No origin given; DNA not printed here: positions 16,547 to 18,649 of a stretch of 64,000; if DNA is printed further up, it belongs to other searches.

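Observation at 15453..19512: Four-gene operon: SIR2 - HerA - KTSC - Cas4-like PD-(D/E)xK nuclease (an extended SIR2-HerA variant?)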

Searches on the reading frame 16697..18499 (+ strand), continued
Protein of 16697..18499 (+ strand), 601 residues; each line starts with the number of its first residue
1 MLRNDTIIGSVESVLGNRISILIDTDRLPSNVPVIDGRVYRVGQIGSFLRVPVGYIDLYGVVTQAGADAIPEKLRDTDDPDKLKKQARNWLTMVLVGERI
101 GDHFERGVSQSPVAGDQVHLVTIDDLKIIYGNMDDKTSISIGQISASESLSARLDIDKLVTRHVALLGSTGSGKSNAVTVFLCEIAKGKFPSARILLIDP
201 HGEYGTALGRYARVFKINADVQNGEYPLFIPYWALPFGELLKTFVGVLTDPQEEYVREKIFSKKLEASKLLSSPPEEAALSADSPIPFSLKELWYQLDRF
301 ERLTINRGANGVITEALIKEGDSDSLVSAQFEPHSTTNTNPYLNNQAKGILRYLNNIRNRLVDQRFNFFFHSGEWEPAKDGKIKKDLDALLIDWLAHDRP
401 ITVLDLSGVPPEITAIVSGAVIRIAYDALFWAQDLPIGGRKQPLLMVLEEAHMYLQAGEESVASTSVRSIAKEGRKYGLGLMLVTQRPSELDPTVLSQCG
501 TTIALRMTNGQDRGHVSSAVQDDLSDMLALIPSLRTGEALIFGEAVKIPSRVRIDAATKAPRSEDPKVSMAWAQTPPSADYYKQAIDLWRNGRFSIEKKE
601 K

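Call 35: find_encoding_contigs(protein=P0153, flank=6000, max_places=2)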
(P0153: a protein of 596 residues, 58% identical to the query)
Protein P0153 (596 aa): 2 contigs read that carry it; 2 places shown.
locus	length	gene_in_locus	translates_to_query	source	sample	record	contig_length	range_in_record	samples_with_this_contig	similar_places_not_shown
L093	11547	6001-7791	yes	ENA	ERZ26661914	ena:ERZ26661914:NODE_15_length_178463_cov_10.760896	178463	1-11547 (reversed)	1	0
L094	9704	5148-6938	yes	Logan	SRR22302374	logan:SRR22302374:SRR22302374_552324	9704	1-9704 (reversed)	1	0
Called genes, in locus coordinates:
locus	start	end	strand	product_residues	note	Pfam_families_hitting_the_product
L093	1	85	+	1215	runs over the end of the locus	PF13181:TPR_8 (faint), PF13744:HTH_37 (faint), PF12844:HTH_19, PF13443:HTH_26 (weak), PF13560:HTH_31, PF01381:HTH_3, PF14559:TPR_19 (faint), PF00515:TPR_1 (faint), +4 more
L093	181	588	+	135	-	PF13470:PIN_3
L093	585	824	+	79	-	PF05534:HicB, PF19807:DUF6290 (faint)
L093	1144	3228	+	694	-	PF13588:HSDR_N_2, PF02384:N6_Mtase, PF07669:Eco57I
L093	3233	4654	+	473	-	PF01420:Methylase_S (weak)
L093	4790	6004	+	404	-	PF13289:SIR2_2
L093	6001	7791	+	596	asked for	PF01580:FtsK_SpoIIIE (faint), PF01935:DUF87, PF10412:TrwB_AAD_bind (faint), PF05872:HerA_C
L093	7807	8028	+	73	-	PF13619:KTSC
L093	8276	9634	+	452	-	PF00919:UPF0004, PF04055:Radical_SAM, PF01938:TRAM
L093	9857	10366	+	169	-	PF02577:BFN_dom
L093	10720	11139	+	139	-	PF01894:YjbQ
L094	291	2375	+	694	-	PF13588:HSDR_N_2, PF02384:N6_Mtase, PF07669:Eco57I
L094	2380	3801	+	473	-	PF01420:Methylase_S (weak)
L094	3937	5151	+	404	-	PF13289:SIR2_2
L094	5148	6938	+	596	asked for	PF01580:FtsK_SpoIIIE (faint), PF01935:DUF87, PF10412:TrwB_AAD_bind (faint), PF05872:HerA_C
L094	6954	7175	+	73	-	PF13619:KTSC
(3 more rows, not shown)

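Call 60: search_dna_similar(query=window:16697-18499:+, collection=plasmids, mode=protein, max_evalue=1e-30, max_rows=30)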
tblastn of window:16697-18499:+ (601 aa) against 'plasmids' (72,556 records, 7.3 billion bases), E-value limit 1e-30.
Records with a match: 127; places in all: 128; records where one place covers at least 80% of the query: 79.
Best place of each record, by identity: <60% 127.
By first word of the organism name: Klebsiella 30; Serratia 16; Citrobacter 12; Piscirickettsia 9; Rhizobium 5; Enterobacter 5; Agrobacterium 5; Ralstonia 5; Sulfitobacter 3; Sphingomonas 3; and 28 more.
By predicted mobility (MOB-suite, as given by PLSDB): conjugative 75; non-mobilizable 37; mobilizable 15.
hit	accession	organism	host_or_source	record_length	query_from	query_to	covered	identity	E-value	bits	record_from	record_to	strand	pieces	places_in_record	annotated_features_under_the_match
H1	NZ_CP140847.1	Rhizobium johnstonii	Trifolium pratense,whole organism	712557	4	593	98%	45.9%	3e-149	483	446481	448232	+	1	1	ATP-binding protein | SIR2 family protein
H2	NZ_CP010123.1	Escherichia coli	cow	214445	1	591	98%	45.6%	3e-144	469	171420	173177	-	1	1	ATP-binding protein | SIR2 family protein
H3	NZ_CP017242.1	Rhizobium etli 8C-3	Phaseolus vulgaris,cell culture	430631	1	590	98%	44.4%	6e-144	468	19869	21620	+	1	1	ATP-binding protein | SIR2 family protein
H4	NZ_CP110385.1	Tritonibacter mobilis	-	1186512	1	590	98%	44.2%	5e-139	454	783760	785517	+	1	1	record has no annotation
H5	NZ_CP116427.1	Sulfitobacter faviae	Hexacorallia,culture,Cold water coral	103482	6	590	97%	43.9%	3e-144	469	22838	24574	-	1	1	ATP-binding protein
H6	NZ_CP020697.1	Sulfitobacter sp. D7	calanoid copepod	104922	6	590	97%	43.9%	3e-144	469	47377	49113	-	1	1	ATP-binding protein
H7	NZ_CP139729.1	Sulfitobacter faviae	Bacterial Culture,hydrothermal vent ...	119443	6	590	97%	43.9%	3e-144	469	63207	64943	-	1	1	ATP-binding protein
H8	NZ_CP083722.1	Bradyrhizobium sp. 41S5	Glycine max cv. AC Glengarry,Cell ...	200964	1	590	98%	43.2%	4e-148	480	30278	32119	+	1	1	ATP-binding protein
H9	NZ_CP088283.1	Bradyrhizobium quebecense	soybean cv. AC Glengarry,Cell ...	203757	1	590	98%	43.2%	5e-148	480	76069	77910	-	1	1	ATP-binding protein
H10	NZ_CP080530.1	Mesorhizobium sp. AR02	Oxytropis sp.,Cell culture,root nodule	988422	6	590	97%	43.5%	9e-142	461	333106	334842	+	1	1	ATP-binding protein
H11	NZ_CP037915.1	Sphingomonas sp. AAP5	water column of an alpine lake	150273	2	589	98%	40.8%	3e-132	434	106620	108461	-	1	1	ATP-binding protein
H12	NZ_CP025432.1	Paracoccus zhejiangensis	single cell,sludge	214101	6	601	99%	39.7%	1e-132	436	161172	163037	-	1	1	DUF87 domain-containing protein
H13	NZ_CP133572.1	Pseudoalteromonas sp. HL-AS2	sediment core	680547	1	591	98%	39.8%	2e-123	409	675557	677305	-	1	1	ATP-binding protein | SIR2 family protein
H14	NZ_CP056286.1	Citrobacter sp. RHBSTW-00859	culture,Wastewater effluent sample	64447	1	593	99%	38.8%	1e-120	400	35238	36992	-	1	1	helicase HerA-like domain-containing protein | SIR2 family protein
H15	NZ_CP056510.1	Citrobacter sp. RHBSTW-00446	culture,Wastewater influent sample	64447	1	593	99%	38.8%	1e-120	400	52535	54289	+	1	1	helicase HerA-like domain-containing protein | SIR2 family protein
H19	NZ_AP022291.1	Aeromonas veronii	-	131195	1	583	97%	39.5%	5e-119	396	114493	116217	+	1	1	helicase HerA-like domain-containing protein | SIR2 family protein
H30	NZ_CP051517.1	Paraburkholderia aromaticivorans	clean bacterial culture,Alpine forest ...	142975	3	576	96%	37.2%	4e-101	344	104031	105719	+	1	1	ATP-binding protein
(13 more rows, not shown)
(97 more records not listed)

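Call 63: get_annotated_region(hit=H1, flank=4000)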
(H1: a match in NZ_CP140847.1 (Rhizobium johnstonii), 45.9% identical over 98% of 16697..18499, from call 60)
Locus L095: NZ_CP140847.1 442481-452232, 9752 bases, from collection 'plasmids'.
description: Rhizobium johnstonii strain TP25 plasmid pRlX2, complete sequence
organism: Rhizobium johnstonii (NCBI taxid 3019933)
taxonomy: Bacteria; Pseudomonadota; Alphaproteobacteria; Hyphomicrobiales; Rhizobiaceae; Rhizobium; Rhizobium johnstonii
host: -; source: Trifolium pratense,whole organism; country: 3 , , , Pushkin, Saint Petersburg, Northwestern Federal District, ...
typing (MOB-suite, as given by PLSDB): conjugative; relaxase MOBQ; mating-pair formation MPF_T
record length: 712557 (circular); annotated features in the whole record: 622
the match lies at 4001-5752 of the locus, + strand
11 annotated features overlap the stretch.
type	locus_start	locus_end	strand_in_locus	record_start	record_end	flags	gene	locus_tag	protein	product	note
CDS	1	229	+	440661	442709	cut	-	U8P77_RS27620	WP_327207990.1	TM0106 family RecB-like putative nuclease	-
CDS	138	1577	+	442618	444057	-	-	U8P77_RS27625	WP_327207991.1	DEAD/DEAH box helicase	-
CDS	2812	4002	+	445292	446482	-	-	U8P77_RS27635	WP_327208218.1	SIR2 family protein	-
CDS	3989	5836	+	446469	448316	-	-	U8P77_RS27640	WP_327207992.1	ATP-binding protein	-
CDS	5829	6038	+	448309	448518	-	-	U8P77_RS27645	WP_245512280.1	KTSC domain-containing protein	-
CDS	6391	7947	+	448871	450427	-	-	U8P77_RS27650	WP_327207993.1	ISL3 family transposase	-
CDS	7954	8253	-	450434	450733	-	-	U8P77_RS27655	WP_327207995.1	hypothetical protein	-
CDS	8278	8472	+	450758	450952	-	-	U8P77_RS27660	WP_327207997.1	hypothetical protein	-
CDS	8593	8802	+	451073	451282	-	-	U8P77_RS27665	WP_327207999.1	DNA recombinase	-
CDS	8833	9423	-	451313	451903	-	-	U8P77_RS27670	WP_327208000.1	PIN domain-containing protein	-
CDS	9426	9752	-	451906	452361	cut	-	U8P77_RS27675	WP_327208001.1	helix-turn-helix domain-containing protein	-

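Call 64: get_annotated_region(hit=H2, flank=4000)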
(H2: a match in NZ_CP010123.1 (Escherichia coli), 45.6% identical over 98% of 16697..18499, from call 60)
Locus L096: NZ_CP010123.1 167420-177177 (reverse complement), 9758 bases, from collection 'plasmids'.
description: Escherichia coli strain C5 plasmid A, complete sequence
organism: Escherichia coli (NCBI taxid 562)
taxonomy: Bacteria; Pseudomonadota; Gammaproteobacteria; Enterobacterales; Enterobacteriaceae; Escherichia; Escherichia coli
host: -; source: cow; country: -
typing (MOB-suite, as given by PLSDB): conjugative; replicon IncFIB,IncFIC,IncI-gamma/K1; relaxase MOBF; mating-pair formation MPF_F
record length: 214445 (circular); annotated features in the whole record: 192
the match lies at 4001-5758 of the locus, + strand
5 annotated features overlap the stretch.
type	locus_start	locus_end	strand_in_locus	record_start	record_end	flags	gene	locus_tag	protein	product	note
CDS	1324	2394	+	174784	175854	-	-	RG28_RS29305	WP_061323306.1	IS110 family transposase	-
CDS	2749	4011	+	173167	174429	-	-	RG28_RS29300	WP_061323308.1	SIR2 family protein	-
CDS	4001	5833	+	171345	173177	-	-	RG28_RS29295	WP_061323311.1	ATP-binding protein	-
CDS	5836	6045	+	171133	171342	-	-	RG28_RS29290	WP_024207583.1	KTSC domain-containing protein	-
CDS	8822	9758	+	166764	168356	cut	-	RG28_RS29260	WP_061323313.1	YfjI family protein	-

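Call 65: get_annotated_region(hit=H5, flank=4000)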
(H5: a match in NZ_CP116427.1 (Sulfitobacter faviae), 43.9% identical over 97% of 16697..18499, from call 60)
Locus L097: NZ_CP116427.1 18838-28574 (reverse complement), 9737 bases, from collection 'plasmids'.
description: Sulfitobacter faviae strain SCSIO W_1865 plasmid unnamed4, complete sequence
organism: Sulfitobacter faviae (NCBI taxid 1775881)
taxonomy: Bacteria; Pseudomonadota; Alphaproteobacteria; Rhodobacterales; Roseobacteraceae; Sulfitobacter; Sulfitobacter faviae
host: -; source: Hexacorallia,culture,Cold water coral; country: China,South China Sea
typing (MOB-suite, as given by PLSDB): mobilizable; replicon rep_cluster_392,rep_cluster_517; relaxase MOBP
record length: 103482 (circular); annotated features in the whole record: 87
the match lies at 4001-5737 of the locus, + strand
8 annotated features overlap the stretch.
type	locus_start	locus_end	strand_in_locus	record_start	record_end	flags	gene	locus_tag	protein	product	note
CDS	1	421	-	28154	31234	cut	-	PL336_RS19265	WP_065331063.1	SMC family ATPase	-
CDS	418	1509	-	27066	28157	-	-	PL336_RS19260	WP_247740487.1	exonuclease SbcCD subunit D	-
CDS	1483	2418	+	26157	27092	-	-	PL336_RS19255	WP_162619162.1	WYL domain-containing protein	-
CDS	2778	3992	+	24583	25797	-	-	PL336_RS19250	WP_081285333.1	SIR2 family protein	-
CDS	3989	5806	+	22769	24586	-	-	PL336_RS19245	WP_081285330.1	ATP-binding protein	-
CDS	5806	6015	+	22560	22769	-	-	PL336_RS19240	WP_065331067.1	KTSC domain-containing protein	-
CDS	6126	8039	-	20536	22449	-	-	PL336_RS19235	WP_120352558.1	type IV secretory system conjugative DNA transfer family protein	-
CDS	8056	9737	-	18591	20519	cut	-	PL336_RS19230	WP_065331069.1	relaxase/mobilization nuclease domain-containing protein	-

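Call 66: get_annotated_region(hit=H8, flank=4000)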
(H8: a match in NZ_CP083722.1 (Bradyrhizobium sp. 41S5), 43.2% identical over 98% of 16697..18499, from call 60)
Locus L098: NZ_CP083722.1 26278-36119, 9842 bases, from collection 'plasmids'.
description: Bradyrhizobium sp. 41S5 plasmid pB41S5, complete sequence
organism: Bradyrhizobium sp. 41S5 (NCBI taxid 1404443)
taxonomy: Bacteria; Pseudomonadota; Alphaproteobacteria; Hyphomicrobiales; Nitrobacteraceae; Bradyrhizobium; Bradyrhizobium sp. 41S5
host: -; source: Glycine max cv. AC Glengarry,Cell culture,Root nodule from soybean plant inoculated with root zone soil from ...; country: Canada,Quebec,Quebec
typing (MOB-suite, as given by PLSDB): non-mobilizable; replicon rep_cluster_506; mating-pair formation MPF_T
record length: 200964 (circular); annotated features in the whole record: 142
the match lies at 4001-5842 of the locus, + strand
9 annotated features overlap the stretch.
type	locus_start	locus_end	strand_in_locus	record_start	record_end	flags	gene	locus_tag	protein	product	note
CDS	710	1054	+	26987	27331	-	-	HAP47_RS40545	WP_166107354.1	hypothetical protein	-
CDS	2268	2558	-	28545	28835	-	-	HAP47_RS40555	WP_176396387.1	WGR domain-containing protein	-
CDS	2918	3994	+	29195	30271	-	-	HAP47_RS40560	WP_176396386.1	SIR2 family protein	-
CDS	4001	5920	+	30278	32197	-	-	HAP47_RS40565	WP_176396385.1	ATP-binding protein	-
CDS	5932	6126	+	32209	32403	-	-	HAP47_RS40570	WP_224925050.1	KTSC domain-containing protein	-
CDS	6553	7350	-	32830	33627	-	-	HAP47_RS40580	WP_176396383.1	type IV toxin-antitoxin system AbiEi family antitoxin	-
CDS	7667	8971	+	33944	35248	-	-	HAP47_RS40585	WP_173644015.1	DUF2130 domain-containing protein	-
CDS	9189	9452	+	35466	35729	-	-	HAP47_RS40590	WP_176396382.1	hypothetical protein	-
CDS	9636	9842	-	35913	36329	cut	-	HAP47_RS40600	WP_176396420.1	hypothetical protein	-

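Call 67: get_annotated_region(hit=H11, flank=4000)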
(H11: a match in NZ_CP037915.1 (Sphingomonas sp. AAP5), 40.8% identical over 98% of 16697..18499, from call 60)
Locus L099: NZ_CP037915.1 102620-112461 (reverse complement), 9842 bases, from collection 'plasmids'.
description: Sphingomonas sp. AAP5 plasmid p150, complete sequence
organism: Sphingomonas sp. AAP5 (NCBI taxid 1523415)
taxonomy: Bacteria; Pseudomonadota; Alphaproteobacteria; Sphingomonadales; Sphingomonadaceae; Sphingomonas; Sphingomonas sp. AAP5
host: -; source: water column of an alpine lake; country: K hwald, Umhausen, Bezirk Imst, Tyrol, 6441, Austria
typing (MOB-suite, as given by PLSDB): non-mobilizable; mating-pair formation MPF_T
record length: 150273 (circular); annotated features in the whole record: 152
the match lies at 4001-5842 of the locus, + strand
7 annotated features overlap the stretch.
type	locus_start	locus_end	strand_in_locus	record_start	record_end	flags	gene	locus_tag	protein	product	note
CDS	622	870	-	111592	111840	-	-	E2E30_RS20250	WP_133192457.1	hypothetical protein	-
CDS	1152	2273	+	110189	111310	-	-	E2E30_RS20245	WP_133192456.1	tyrosine-type recombinase/integrase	GO:0015074 - DNA integration [Evidence IEA]; GO:0006310 - DNA recombination [Evidence IEA]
CDS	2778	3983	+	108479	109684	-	-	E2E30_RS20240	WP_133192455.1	SIR2 family protein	-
CDS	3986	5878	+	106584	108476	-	-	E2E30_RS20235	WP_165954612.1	ATP-binding protein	-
CDS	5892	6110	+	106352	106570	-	-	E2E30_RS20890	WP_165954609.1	KTSC domain-containing protein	-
CDS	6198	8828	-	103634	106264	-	-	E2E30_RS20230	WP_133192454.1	AAA family ATPase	GO:0006302 - double-strand break repair [Evidence IEA]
CDS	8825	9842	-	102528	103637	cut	-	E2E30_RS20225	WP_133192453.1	DNA repair exonuclease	-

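Call 68: get_annotated_region(hit=H12, flank=4000)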
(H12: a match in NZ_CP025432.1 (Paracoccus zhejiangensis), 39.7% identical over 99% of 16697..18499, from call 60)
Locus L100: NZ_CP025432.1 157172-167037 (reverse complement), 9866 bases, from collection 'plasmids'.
description: Paracoccus zhejiangensis strain J6 plasmid pPZ02, complete sequence
organism: Paracoccus zhejiangensis (NCBI taxid 1077935)
taxonomy: Bacteria; Pseudomonadota; Alphaproteobacteria; Rhodobacterales; Paracoccaceae; Paracoccus; Paracoccus zhejiangensis
host: -; source: single cell,sludge; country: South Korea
typing (MOB-suite, as given by PLSDB): mobilizable; replicon rep_cluster_517; relaxase MOBP
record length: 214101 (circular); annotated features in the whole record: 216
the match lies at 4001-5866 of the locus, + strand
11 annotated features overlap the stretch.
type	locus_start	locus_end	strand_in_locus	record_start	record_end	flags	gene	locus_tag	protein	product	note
CDS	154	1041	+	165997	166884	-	-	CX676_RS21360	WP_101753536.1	site-specific integrase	-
CDS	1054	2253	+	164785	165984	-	-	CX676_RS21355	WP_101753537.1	IS91 family transposase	-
CDS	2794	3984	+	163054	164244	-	-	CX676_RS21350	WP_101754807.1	SIR2 family protein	-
CDS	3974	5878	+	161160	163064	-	-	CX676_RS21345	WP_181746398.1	DUF87 domain-containing protein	-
CDS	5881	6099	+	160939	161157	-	-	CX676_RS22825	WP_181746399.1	KTSC domain-containing protein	-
CDS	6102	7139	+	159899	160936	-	-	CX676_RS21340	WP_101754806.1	hypothetical protein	-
CDS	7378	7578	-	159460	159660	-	-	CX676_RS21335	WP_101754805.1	hypothetical protein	-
CDS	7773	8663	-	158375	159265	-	-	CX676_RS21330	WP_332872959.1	zincin-like metallopeptidase domain-containing protein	-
CDS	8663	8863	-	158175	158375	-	-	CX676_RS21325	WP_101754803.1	hypothetical protein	-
CDS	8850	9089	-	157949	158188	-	-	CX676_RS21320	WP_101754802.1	hypothetical protein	-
CDS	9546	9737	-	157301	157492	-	-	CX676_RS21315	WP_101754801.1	hypothetical protein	-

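Call 69: get_annotated_region(hit=H13, flank=4000)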
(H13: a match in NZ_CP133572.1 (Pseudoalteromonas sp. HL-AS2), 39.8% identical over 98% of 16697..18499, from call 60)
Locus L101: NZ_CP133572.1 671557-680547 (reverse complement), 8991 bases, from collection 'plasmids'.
description: Pseudoalteromonas sp. HL-AS2 plasmid unnamed, complete sequence
organism: Pseudoalteromonas sp. HL-AS2 (NCBI taxid 3071082)
taxonomy: Bacteria; Pseudomonadota; Gammaproteobacteria; Alteromonadales; Pseudoalteromonadaceae; Pseudoalteromonas; Pseudoalteromonas sp. HL-AS2
host: -; source: sediment core; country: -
typing (MOB-suite, as given by PLSDB): non-mobilizable
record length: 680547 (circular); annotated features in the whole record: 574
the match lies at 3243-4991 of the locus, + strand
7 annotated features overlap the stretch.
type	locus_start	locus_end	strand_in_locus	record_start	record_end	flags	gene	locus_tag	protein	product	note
CDS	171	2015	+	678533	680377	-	-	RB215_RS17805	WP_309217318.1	hypothetical protein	-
CDS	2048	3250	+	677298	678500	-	-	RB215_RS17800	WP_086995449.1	SIR2 family protein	-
CDS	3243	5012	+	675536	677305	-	-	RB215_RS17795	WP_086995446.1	ATP-binding protein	-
CDS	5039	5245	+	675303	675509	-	-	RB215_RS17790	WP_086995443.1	KTSC domain-containing protein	-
CDS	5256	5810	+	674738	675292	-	-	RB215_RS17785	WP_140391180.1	SLATT domain-containing protein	-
CDS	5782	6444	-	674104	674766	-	-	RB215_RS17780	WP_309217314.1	hypothetical protein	-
CDS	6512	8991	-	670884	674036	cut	-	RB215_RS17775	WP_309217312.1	DUF3427 domain-containing protein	-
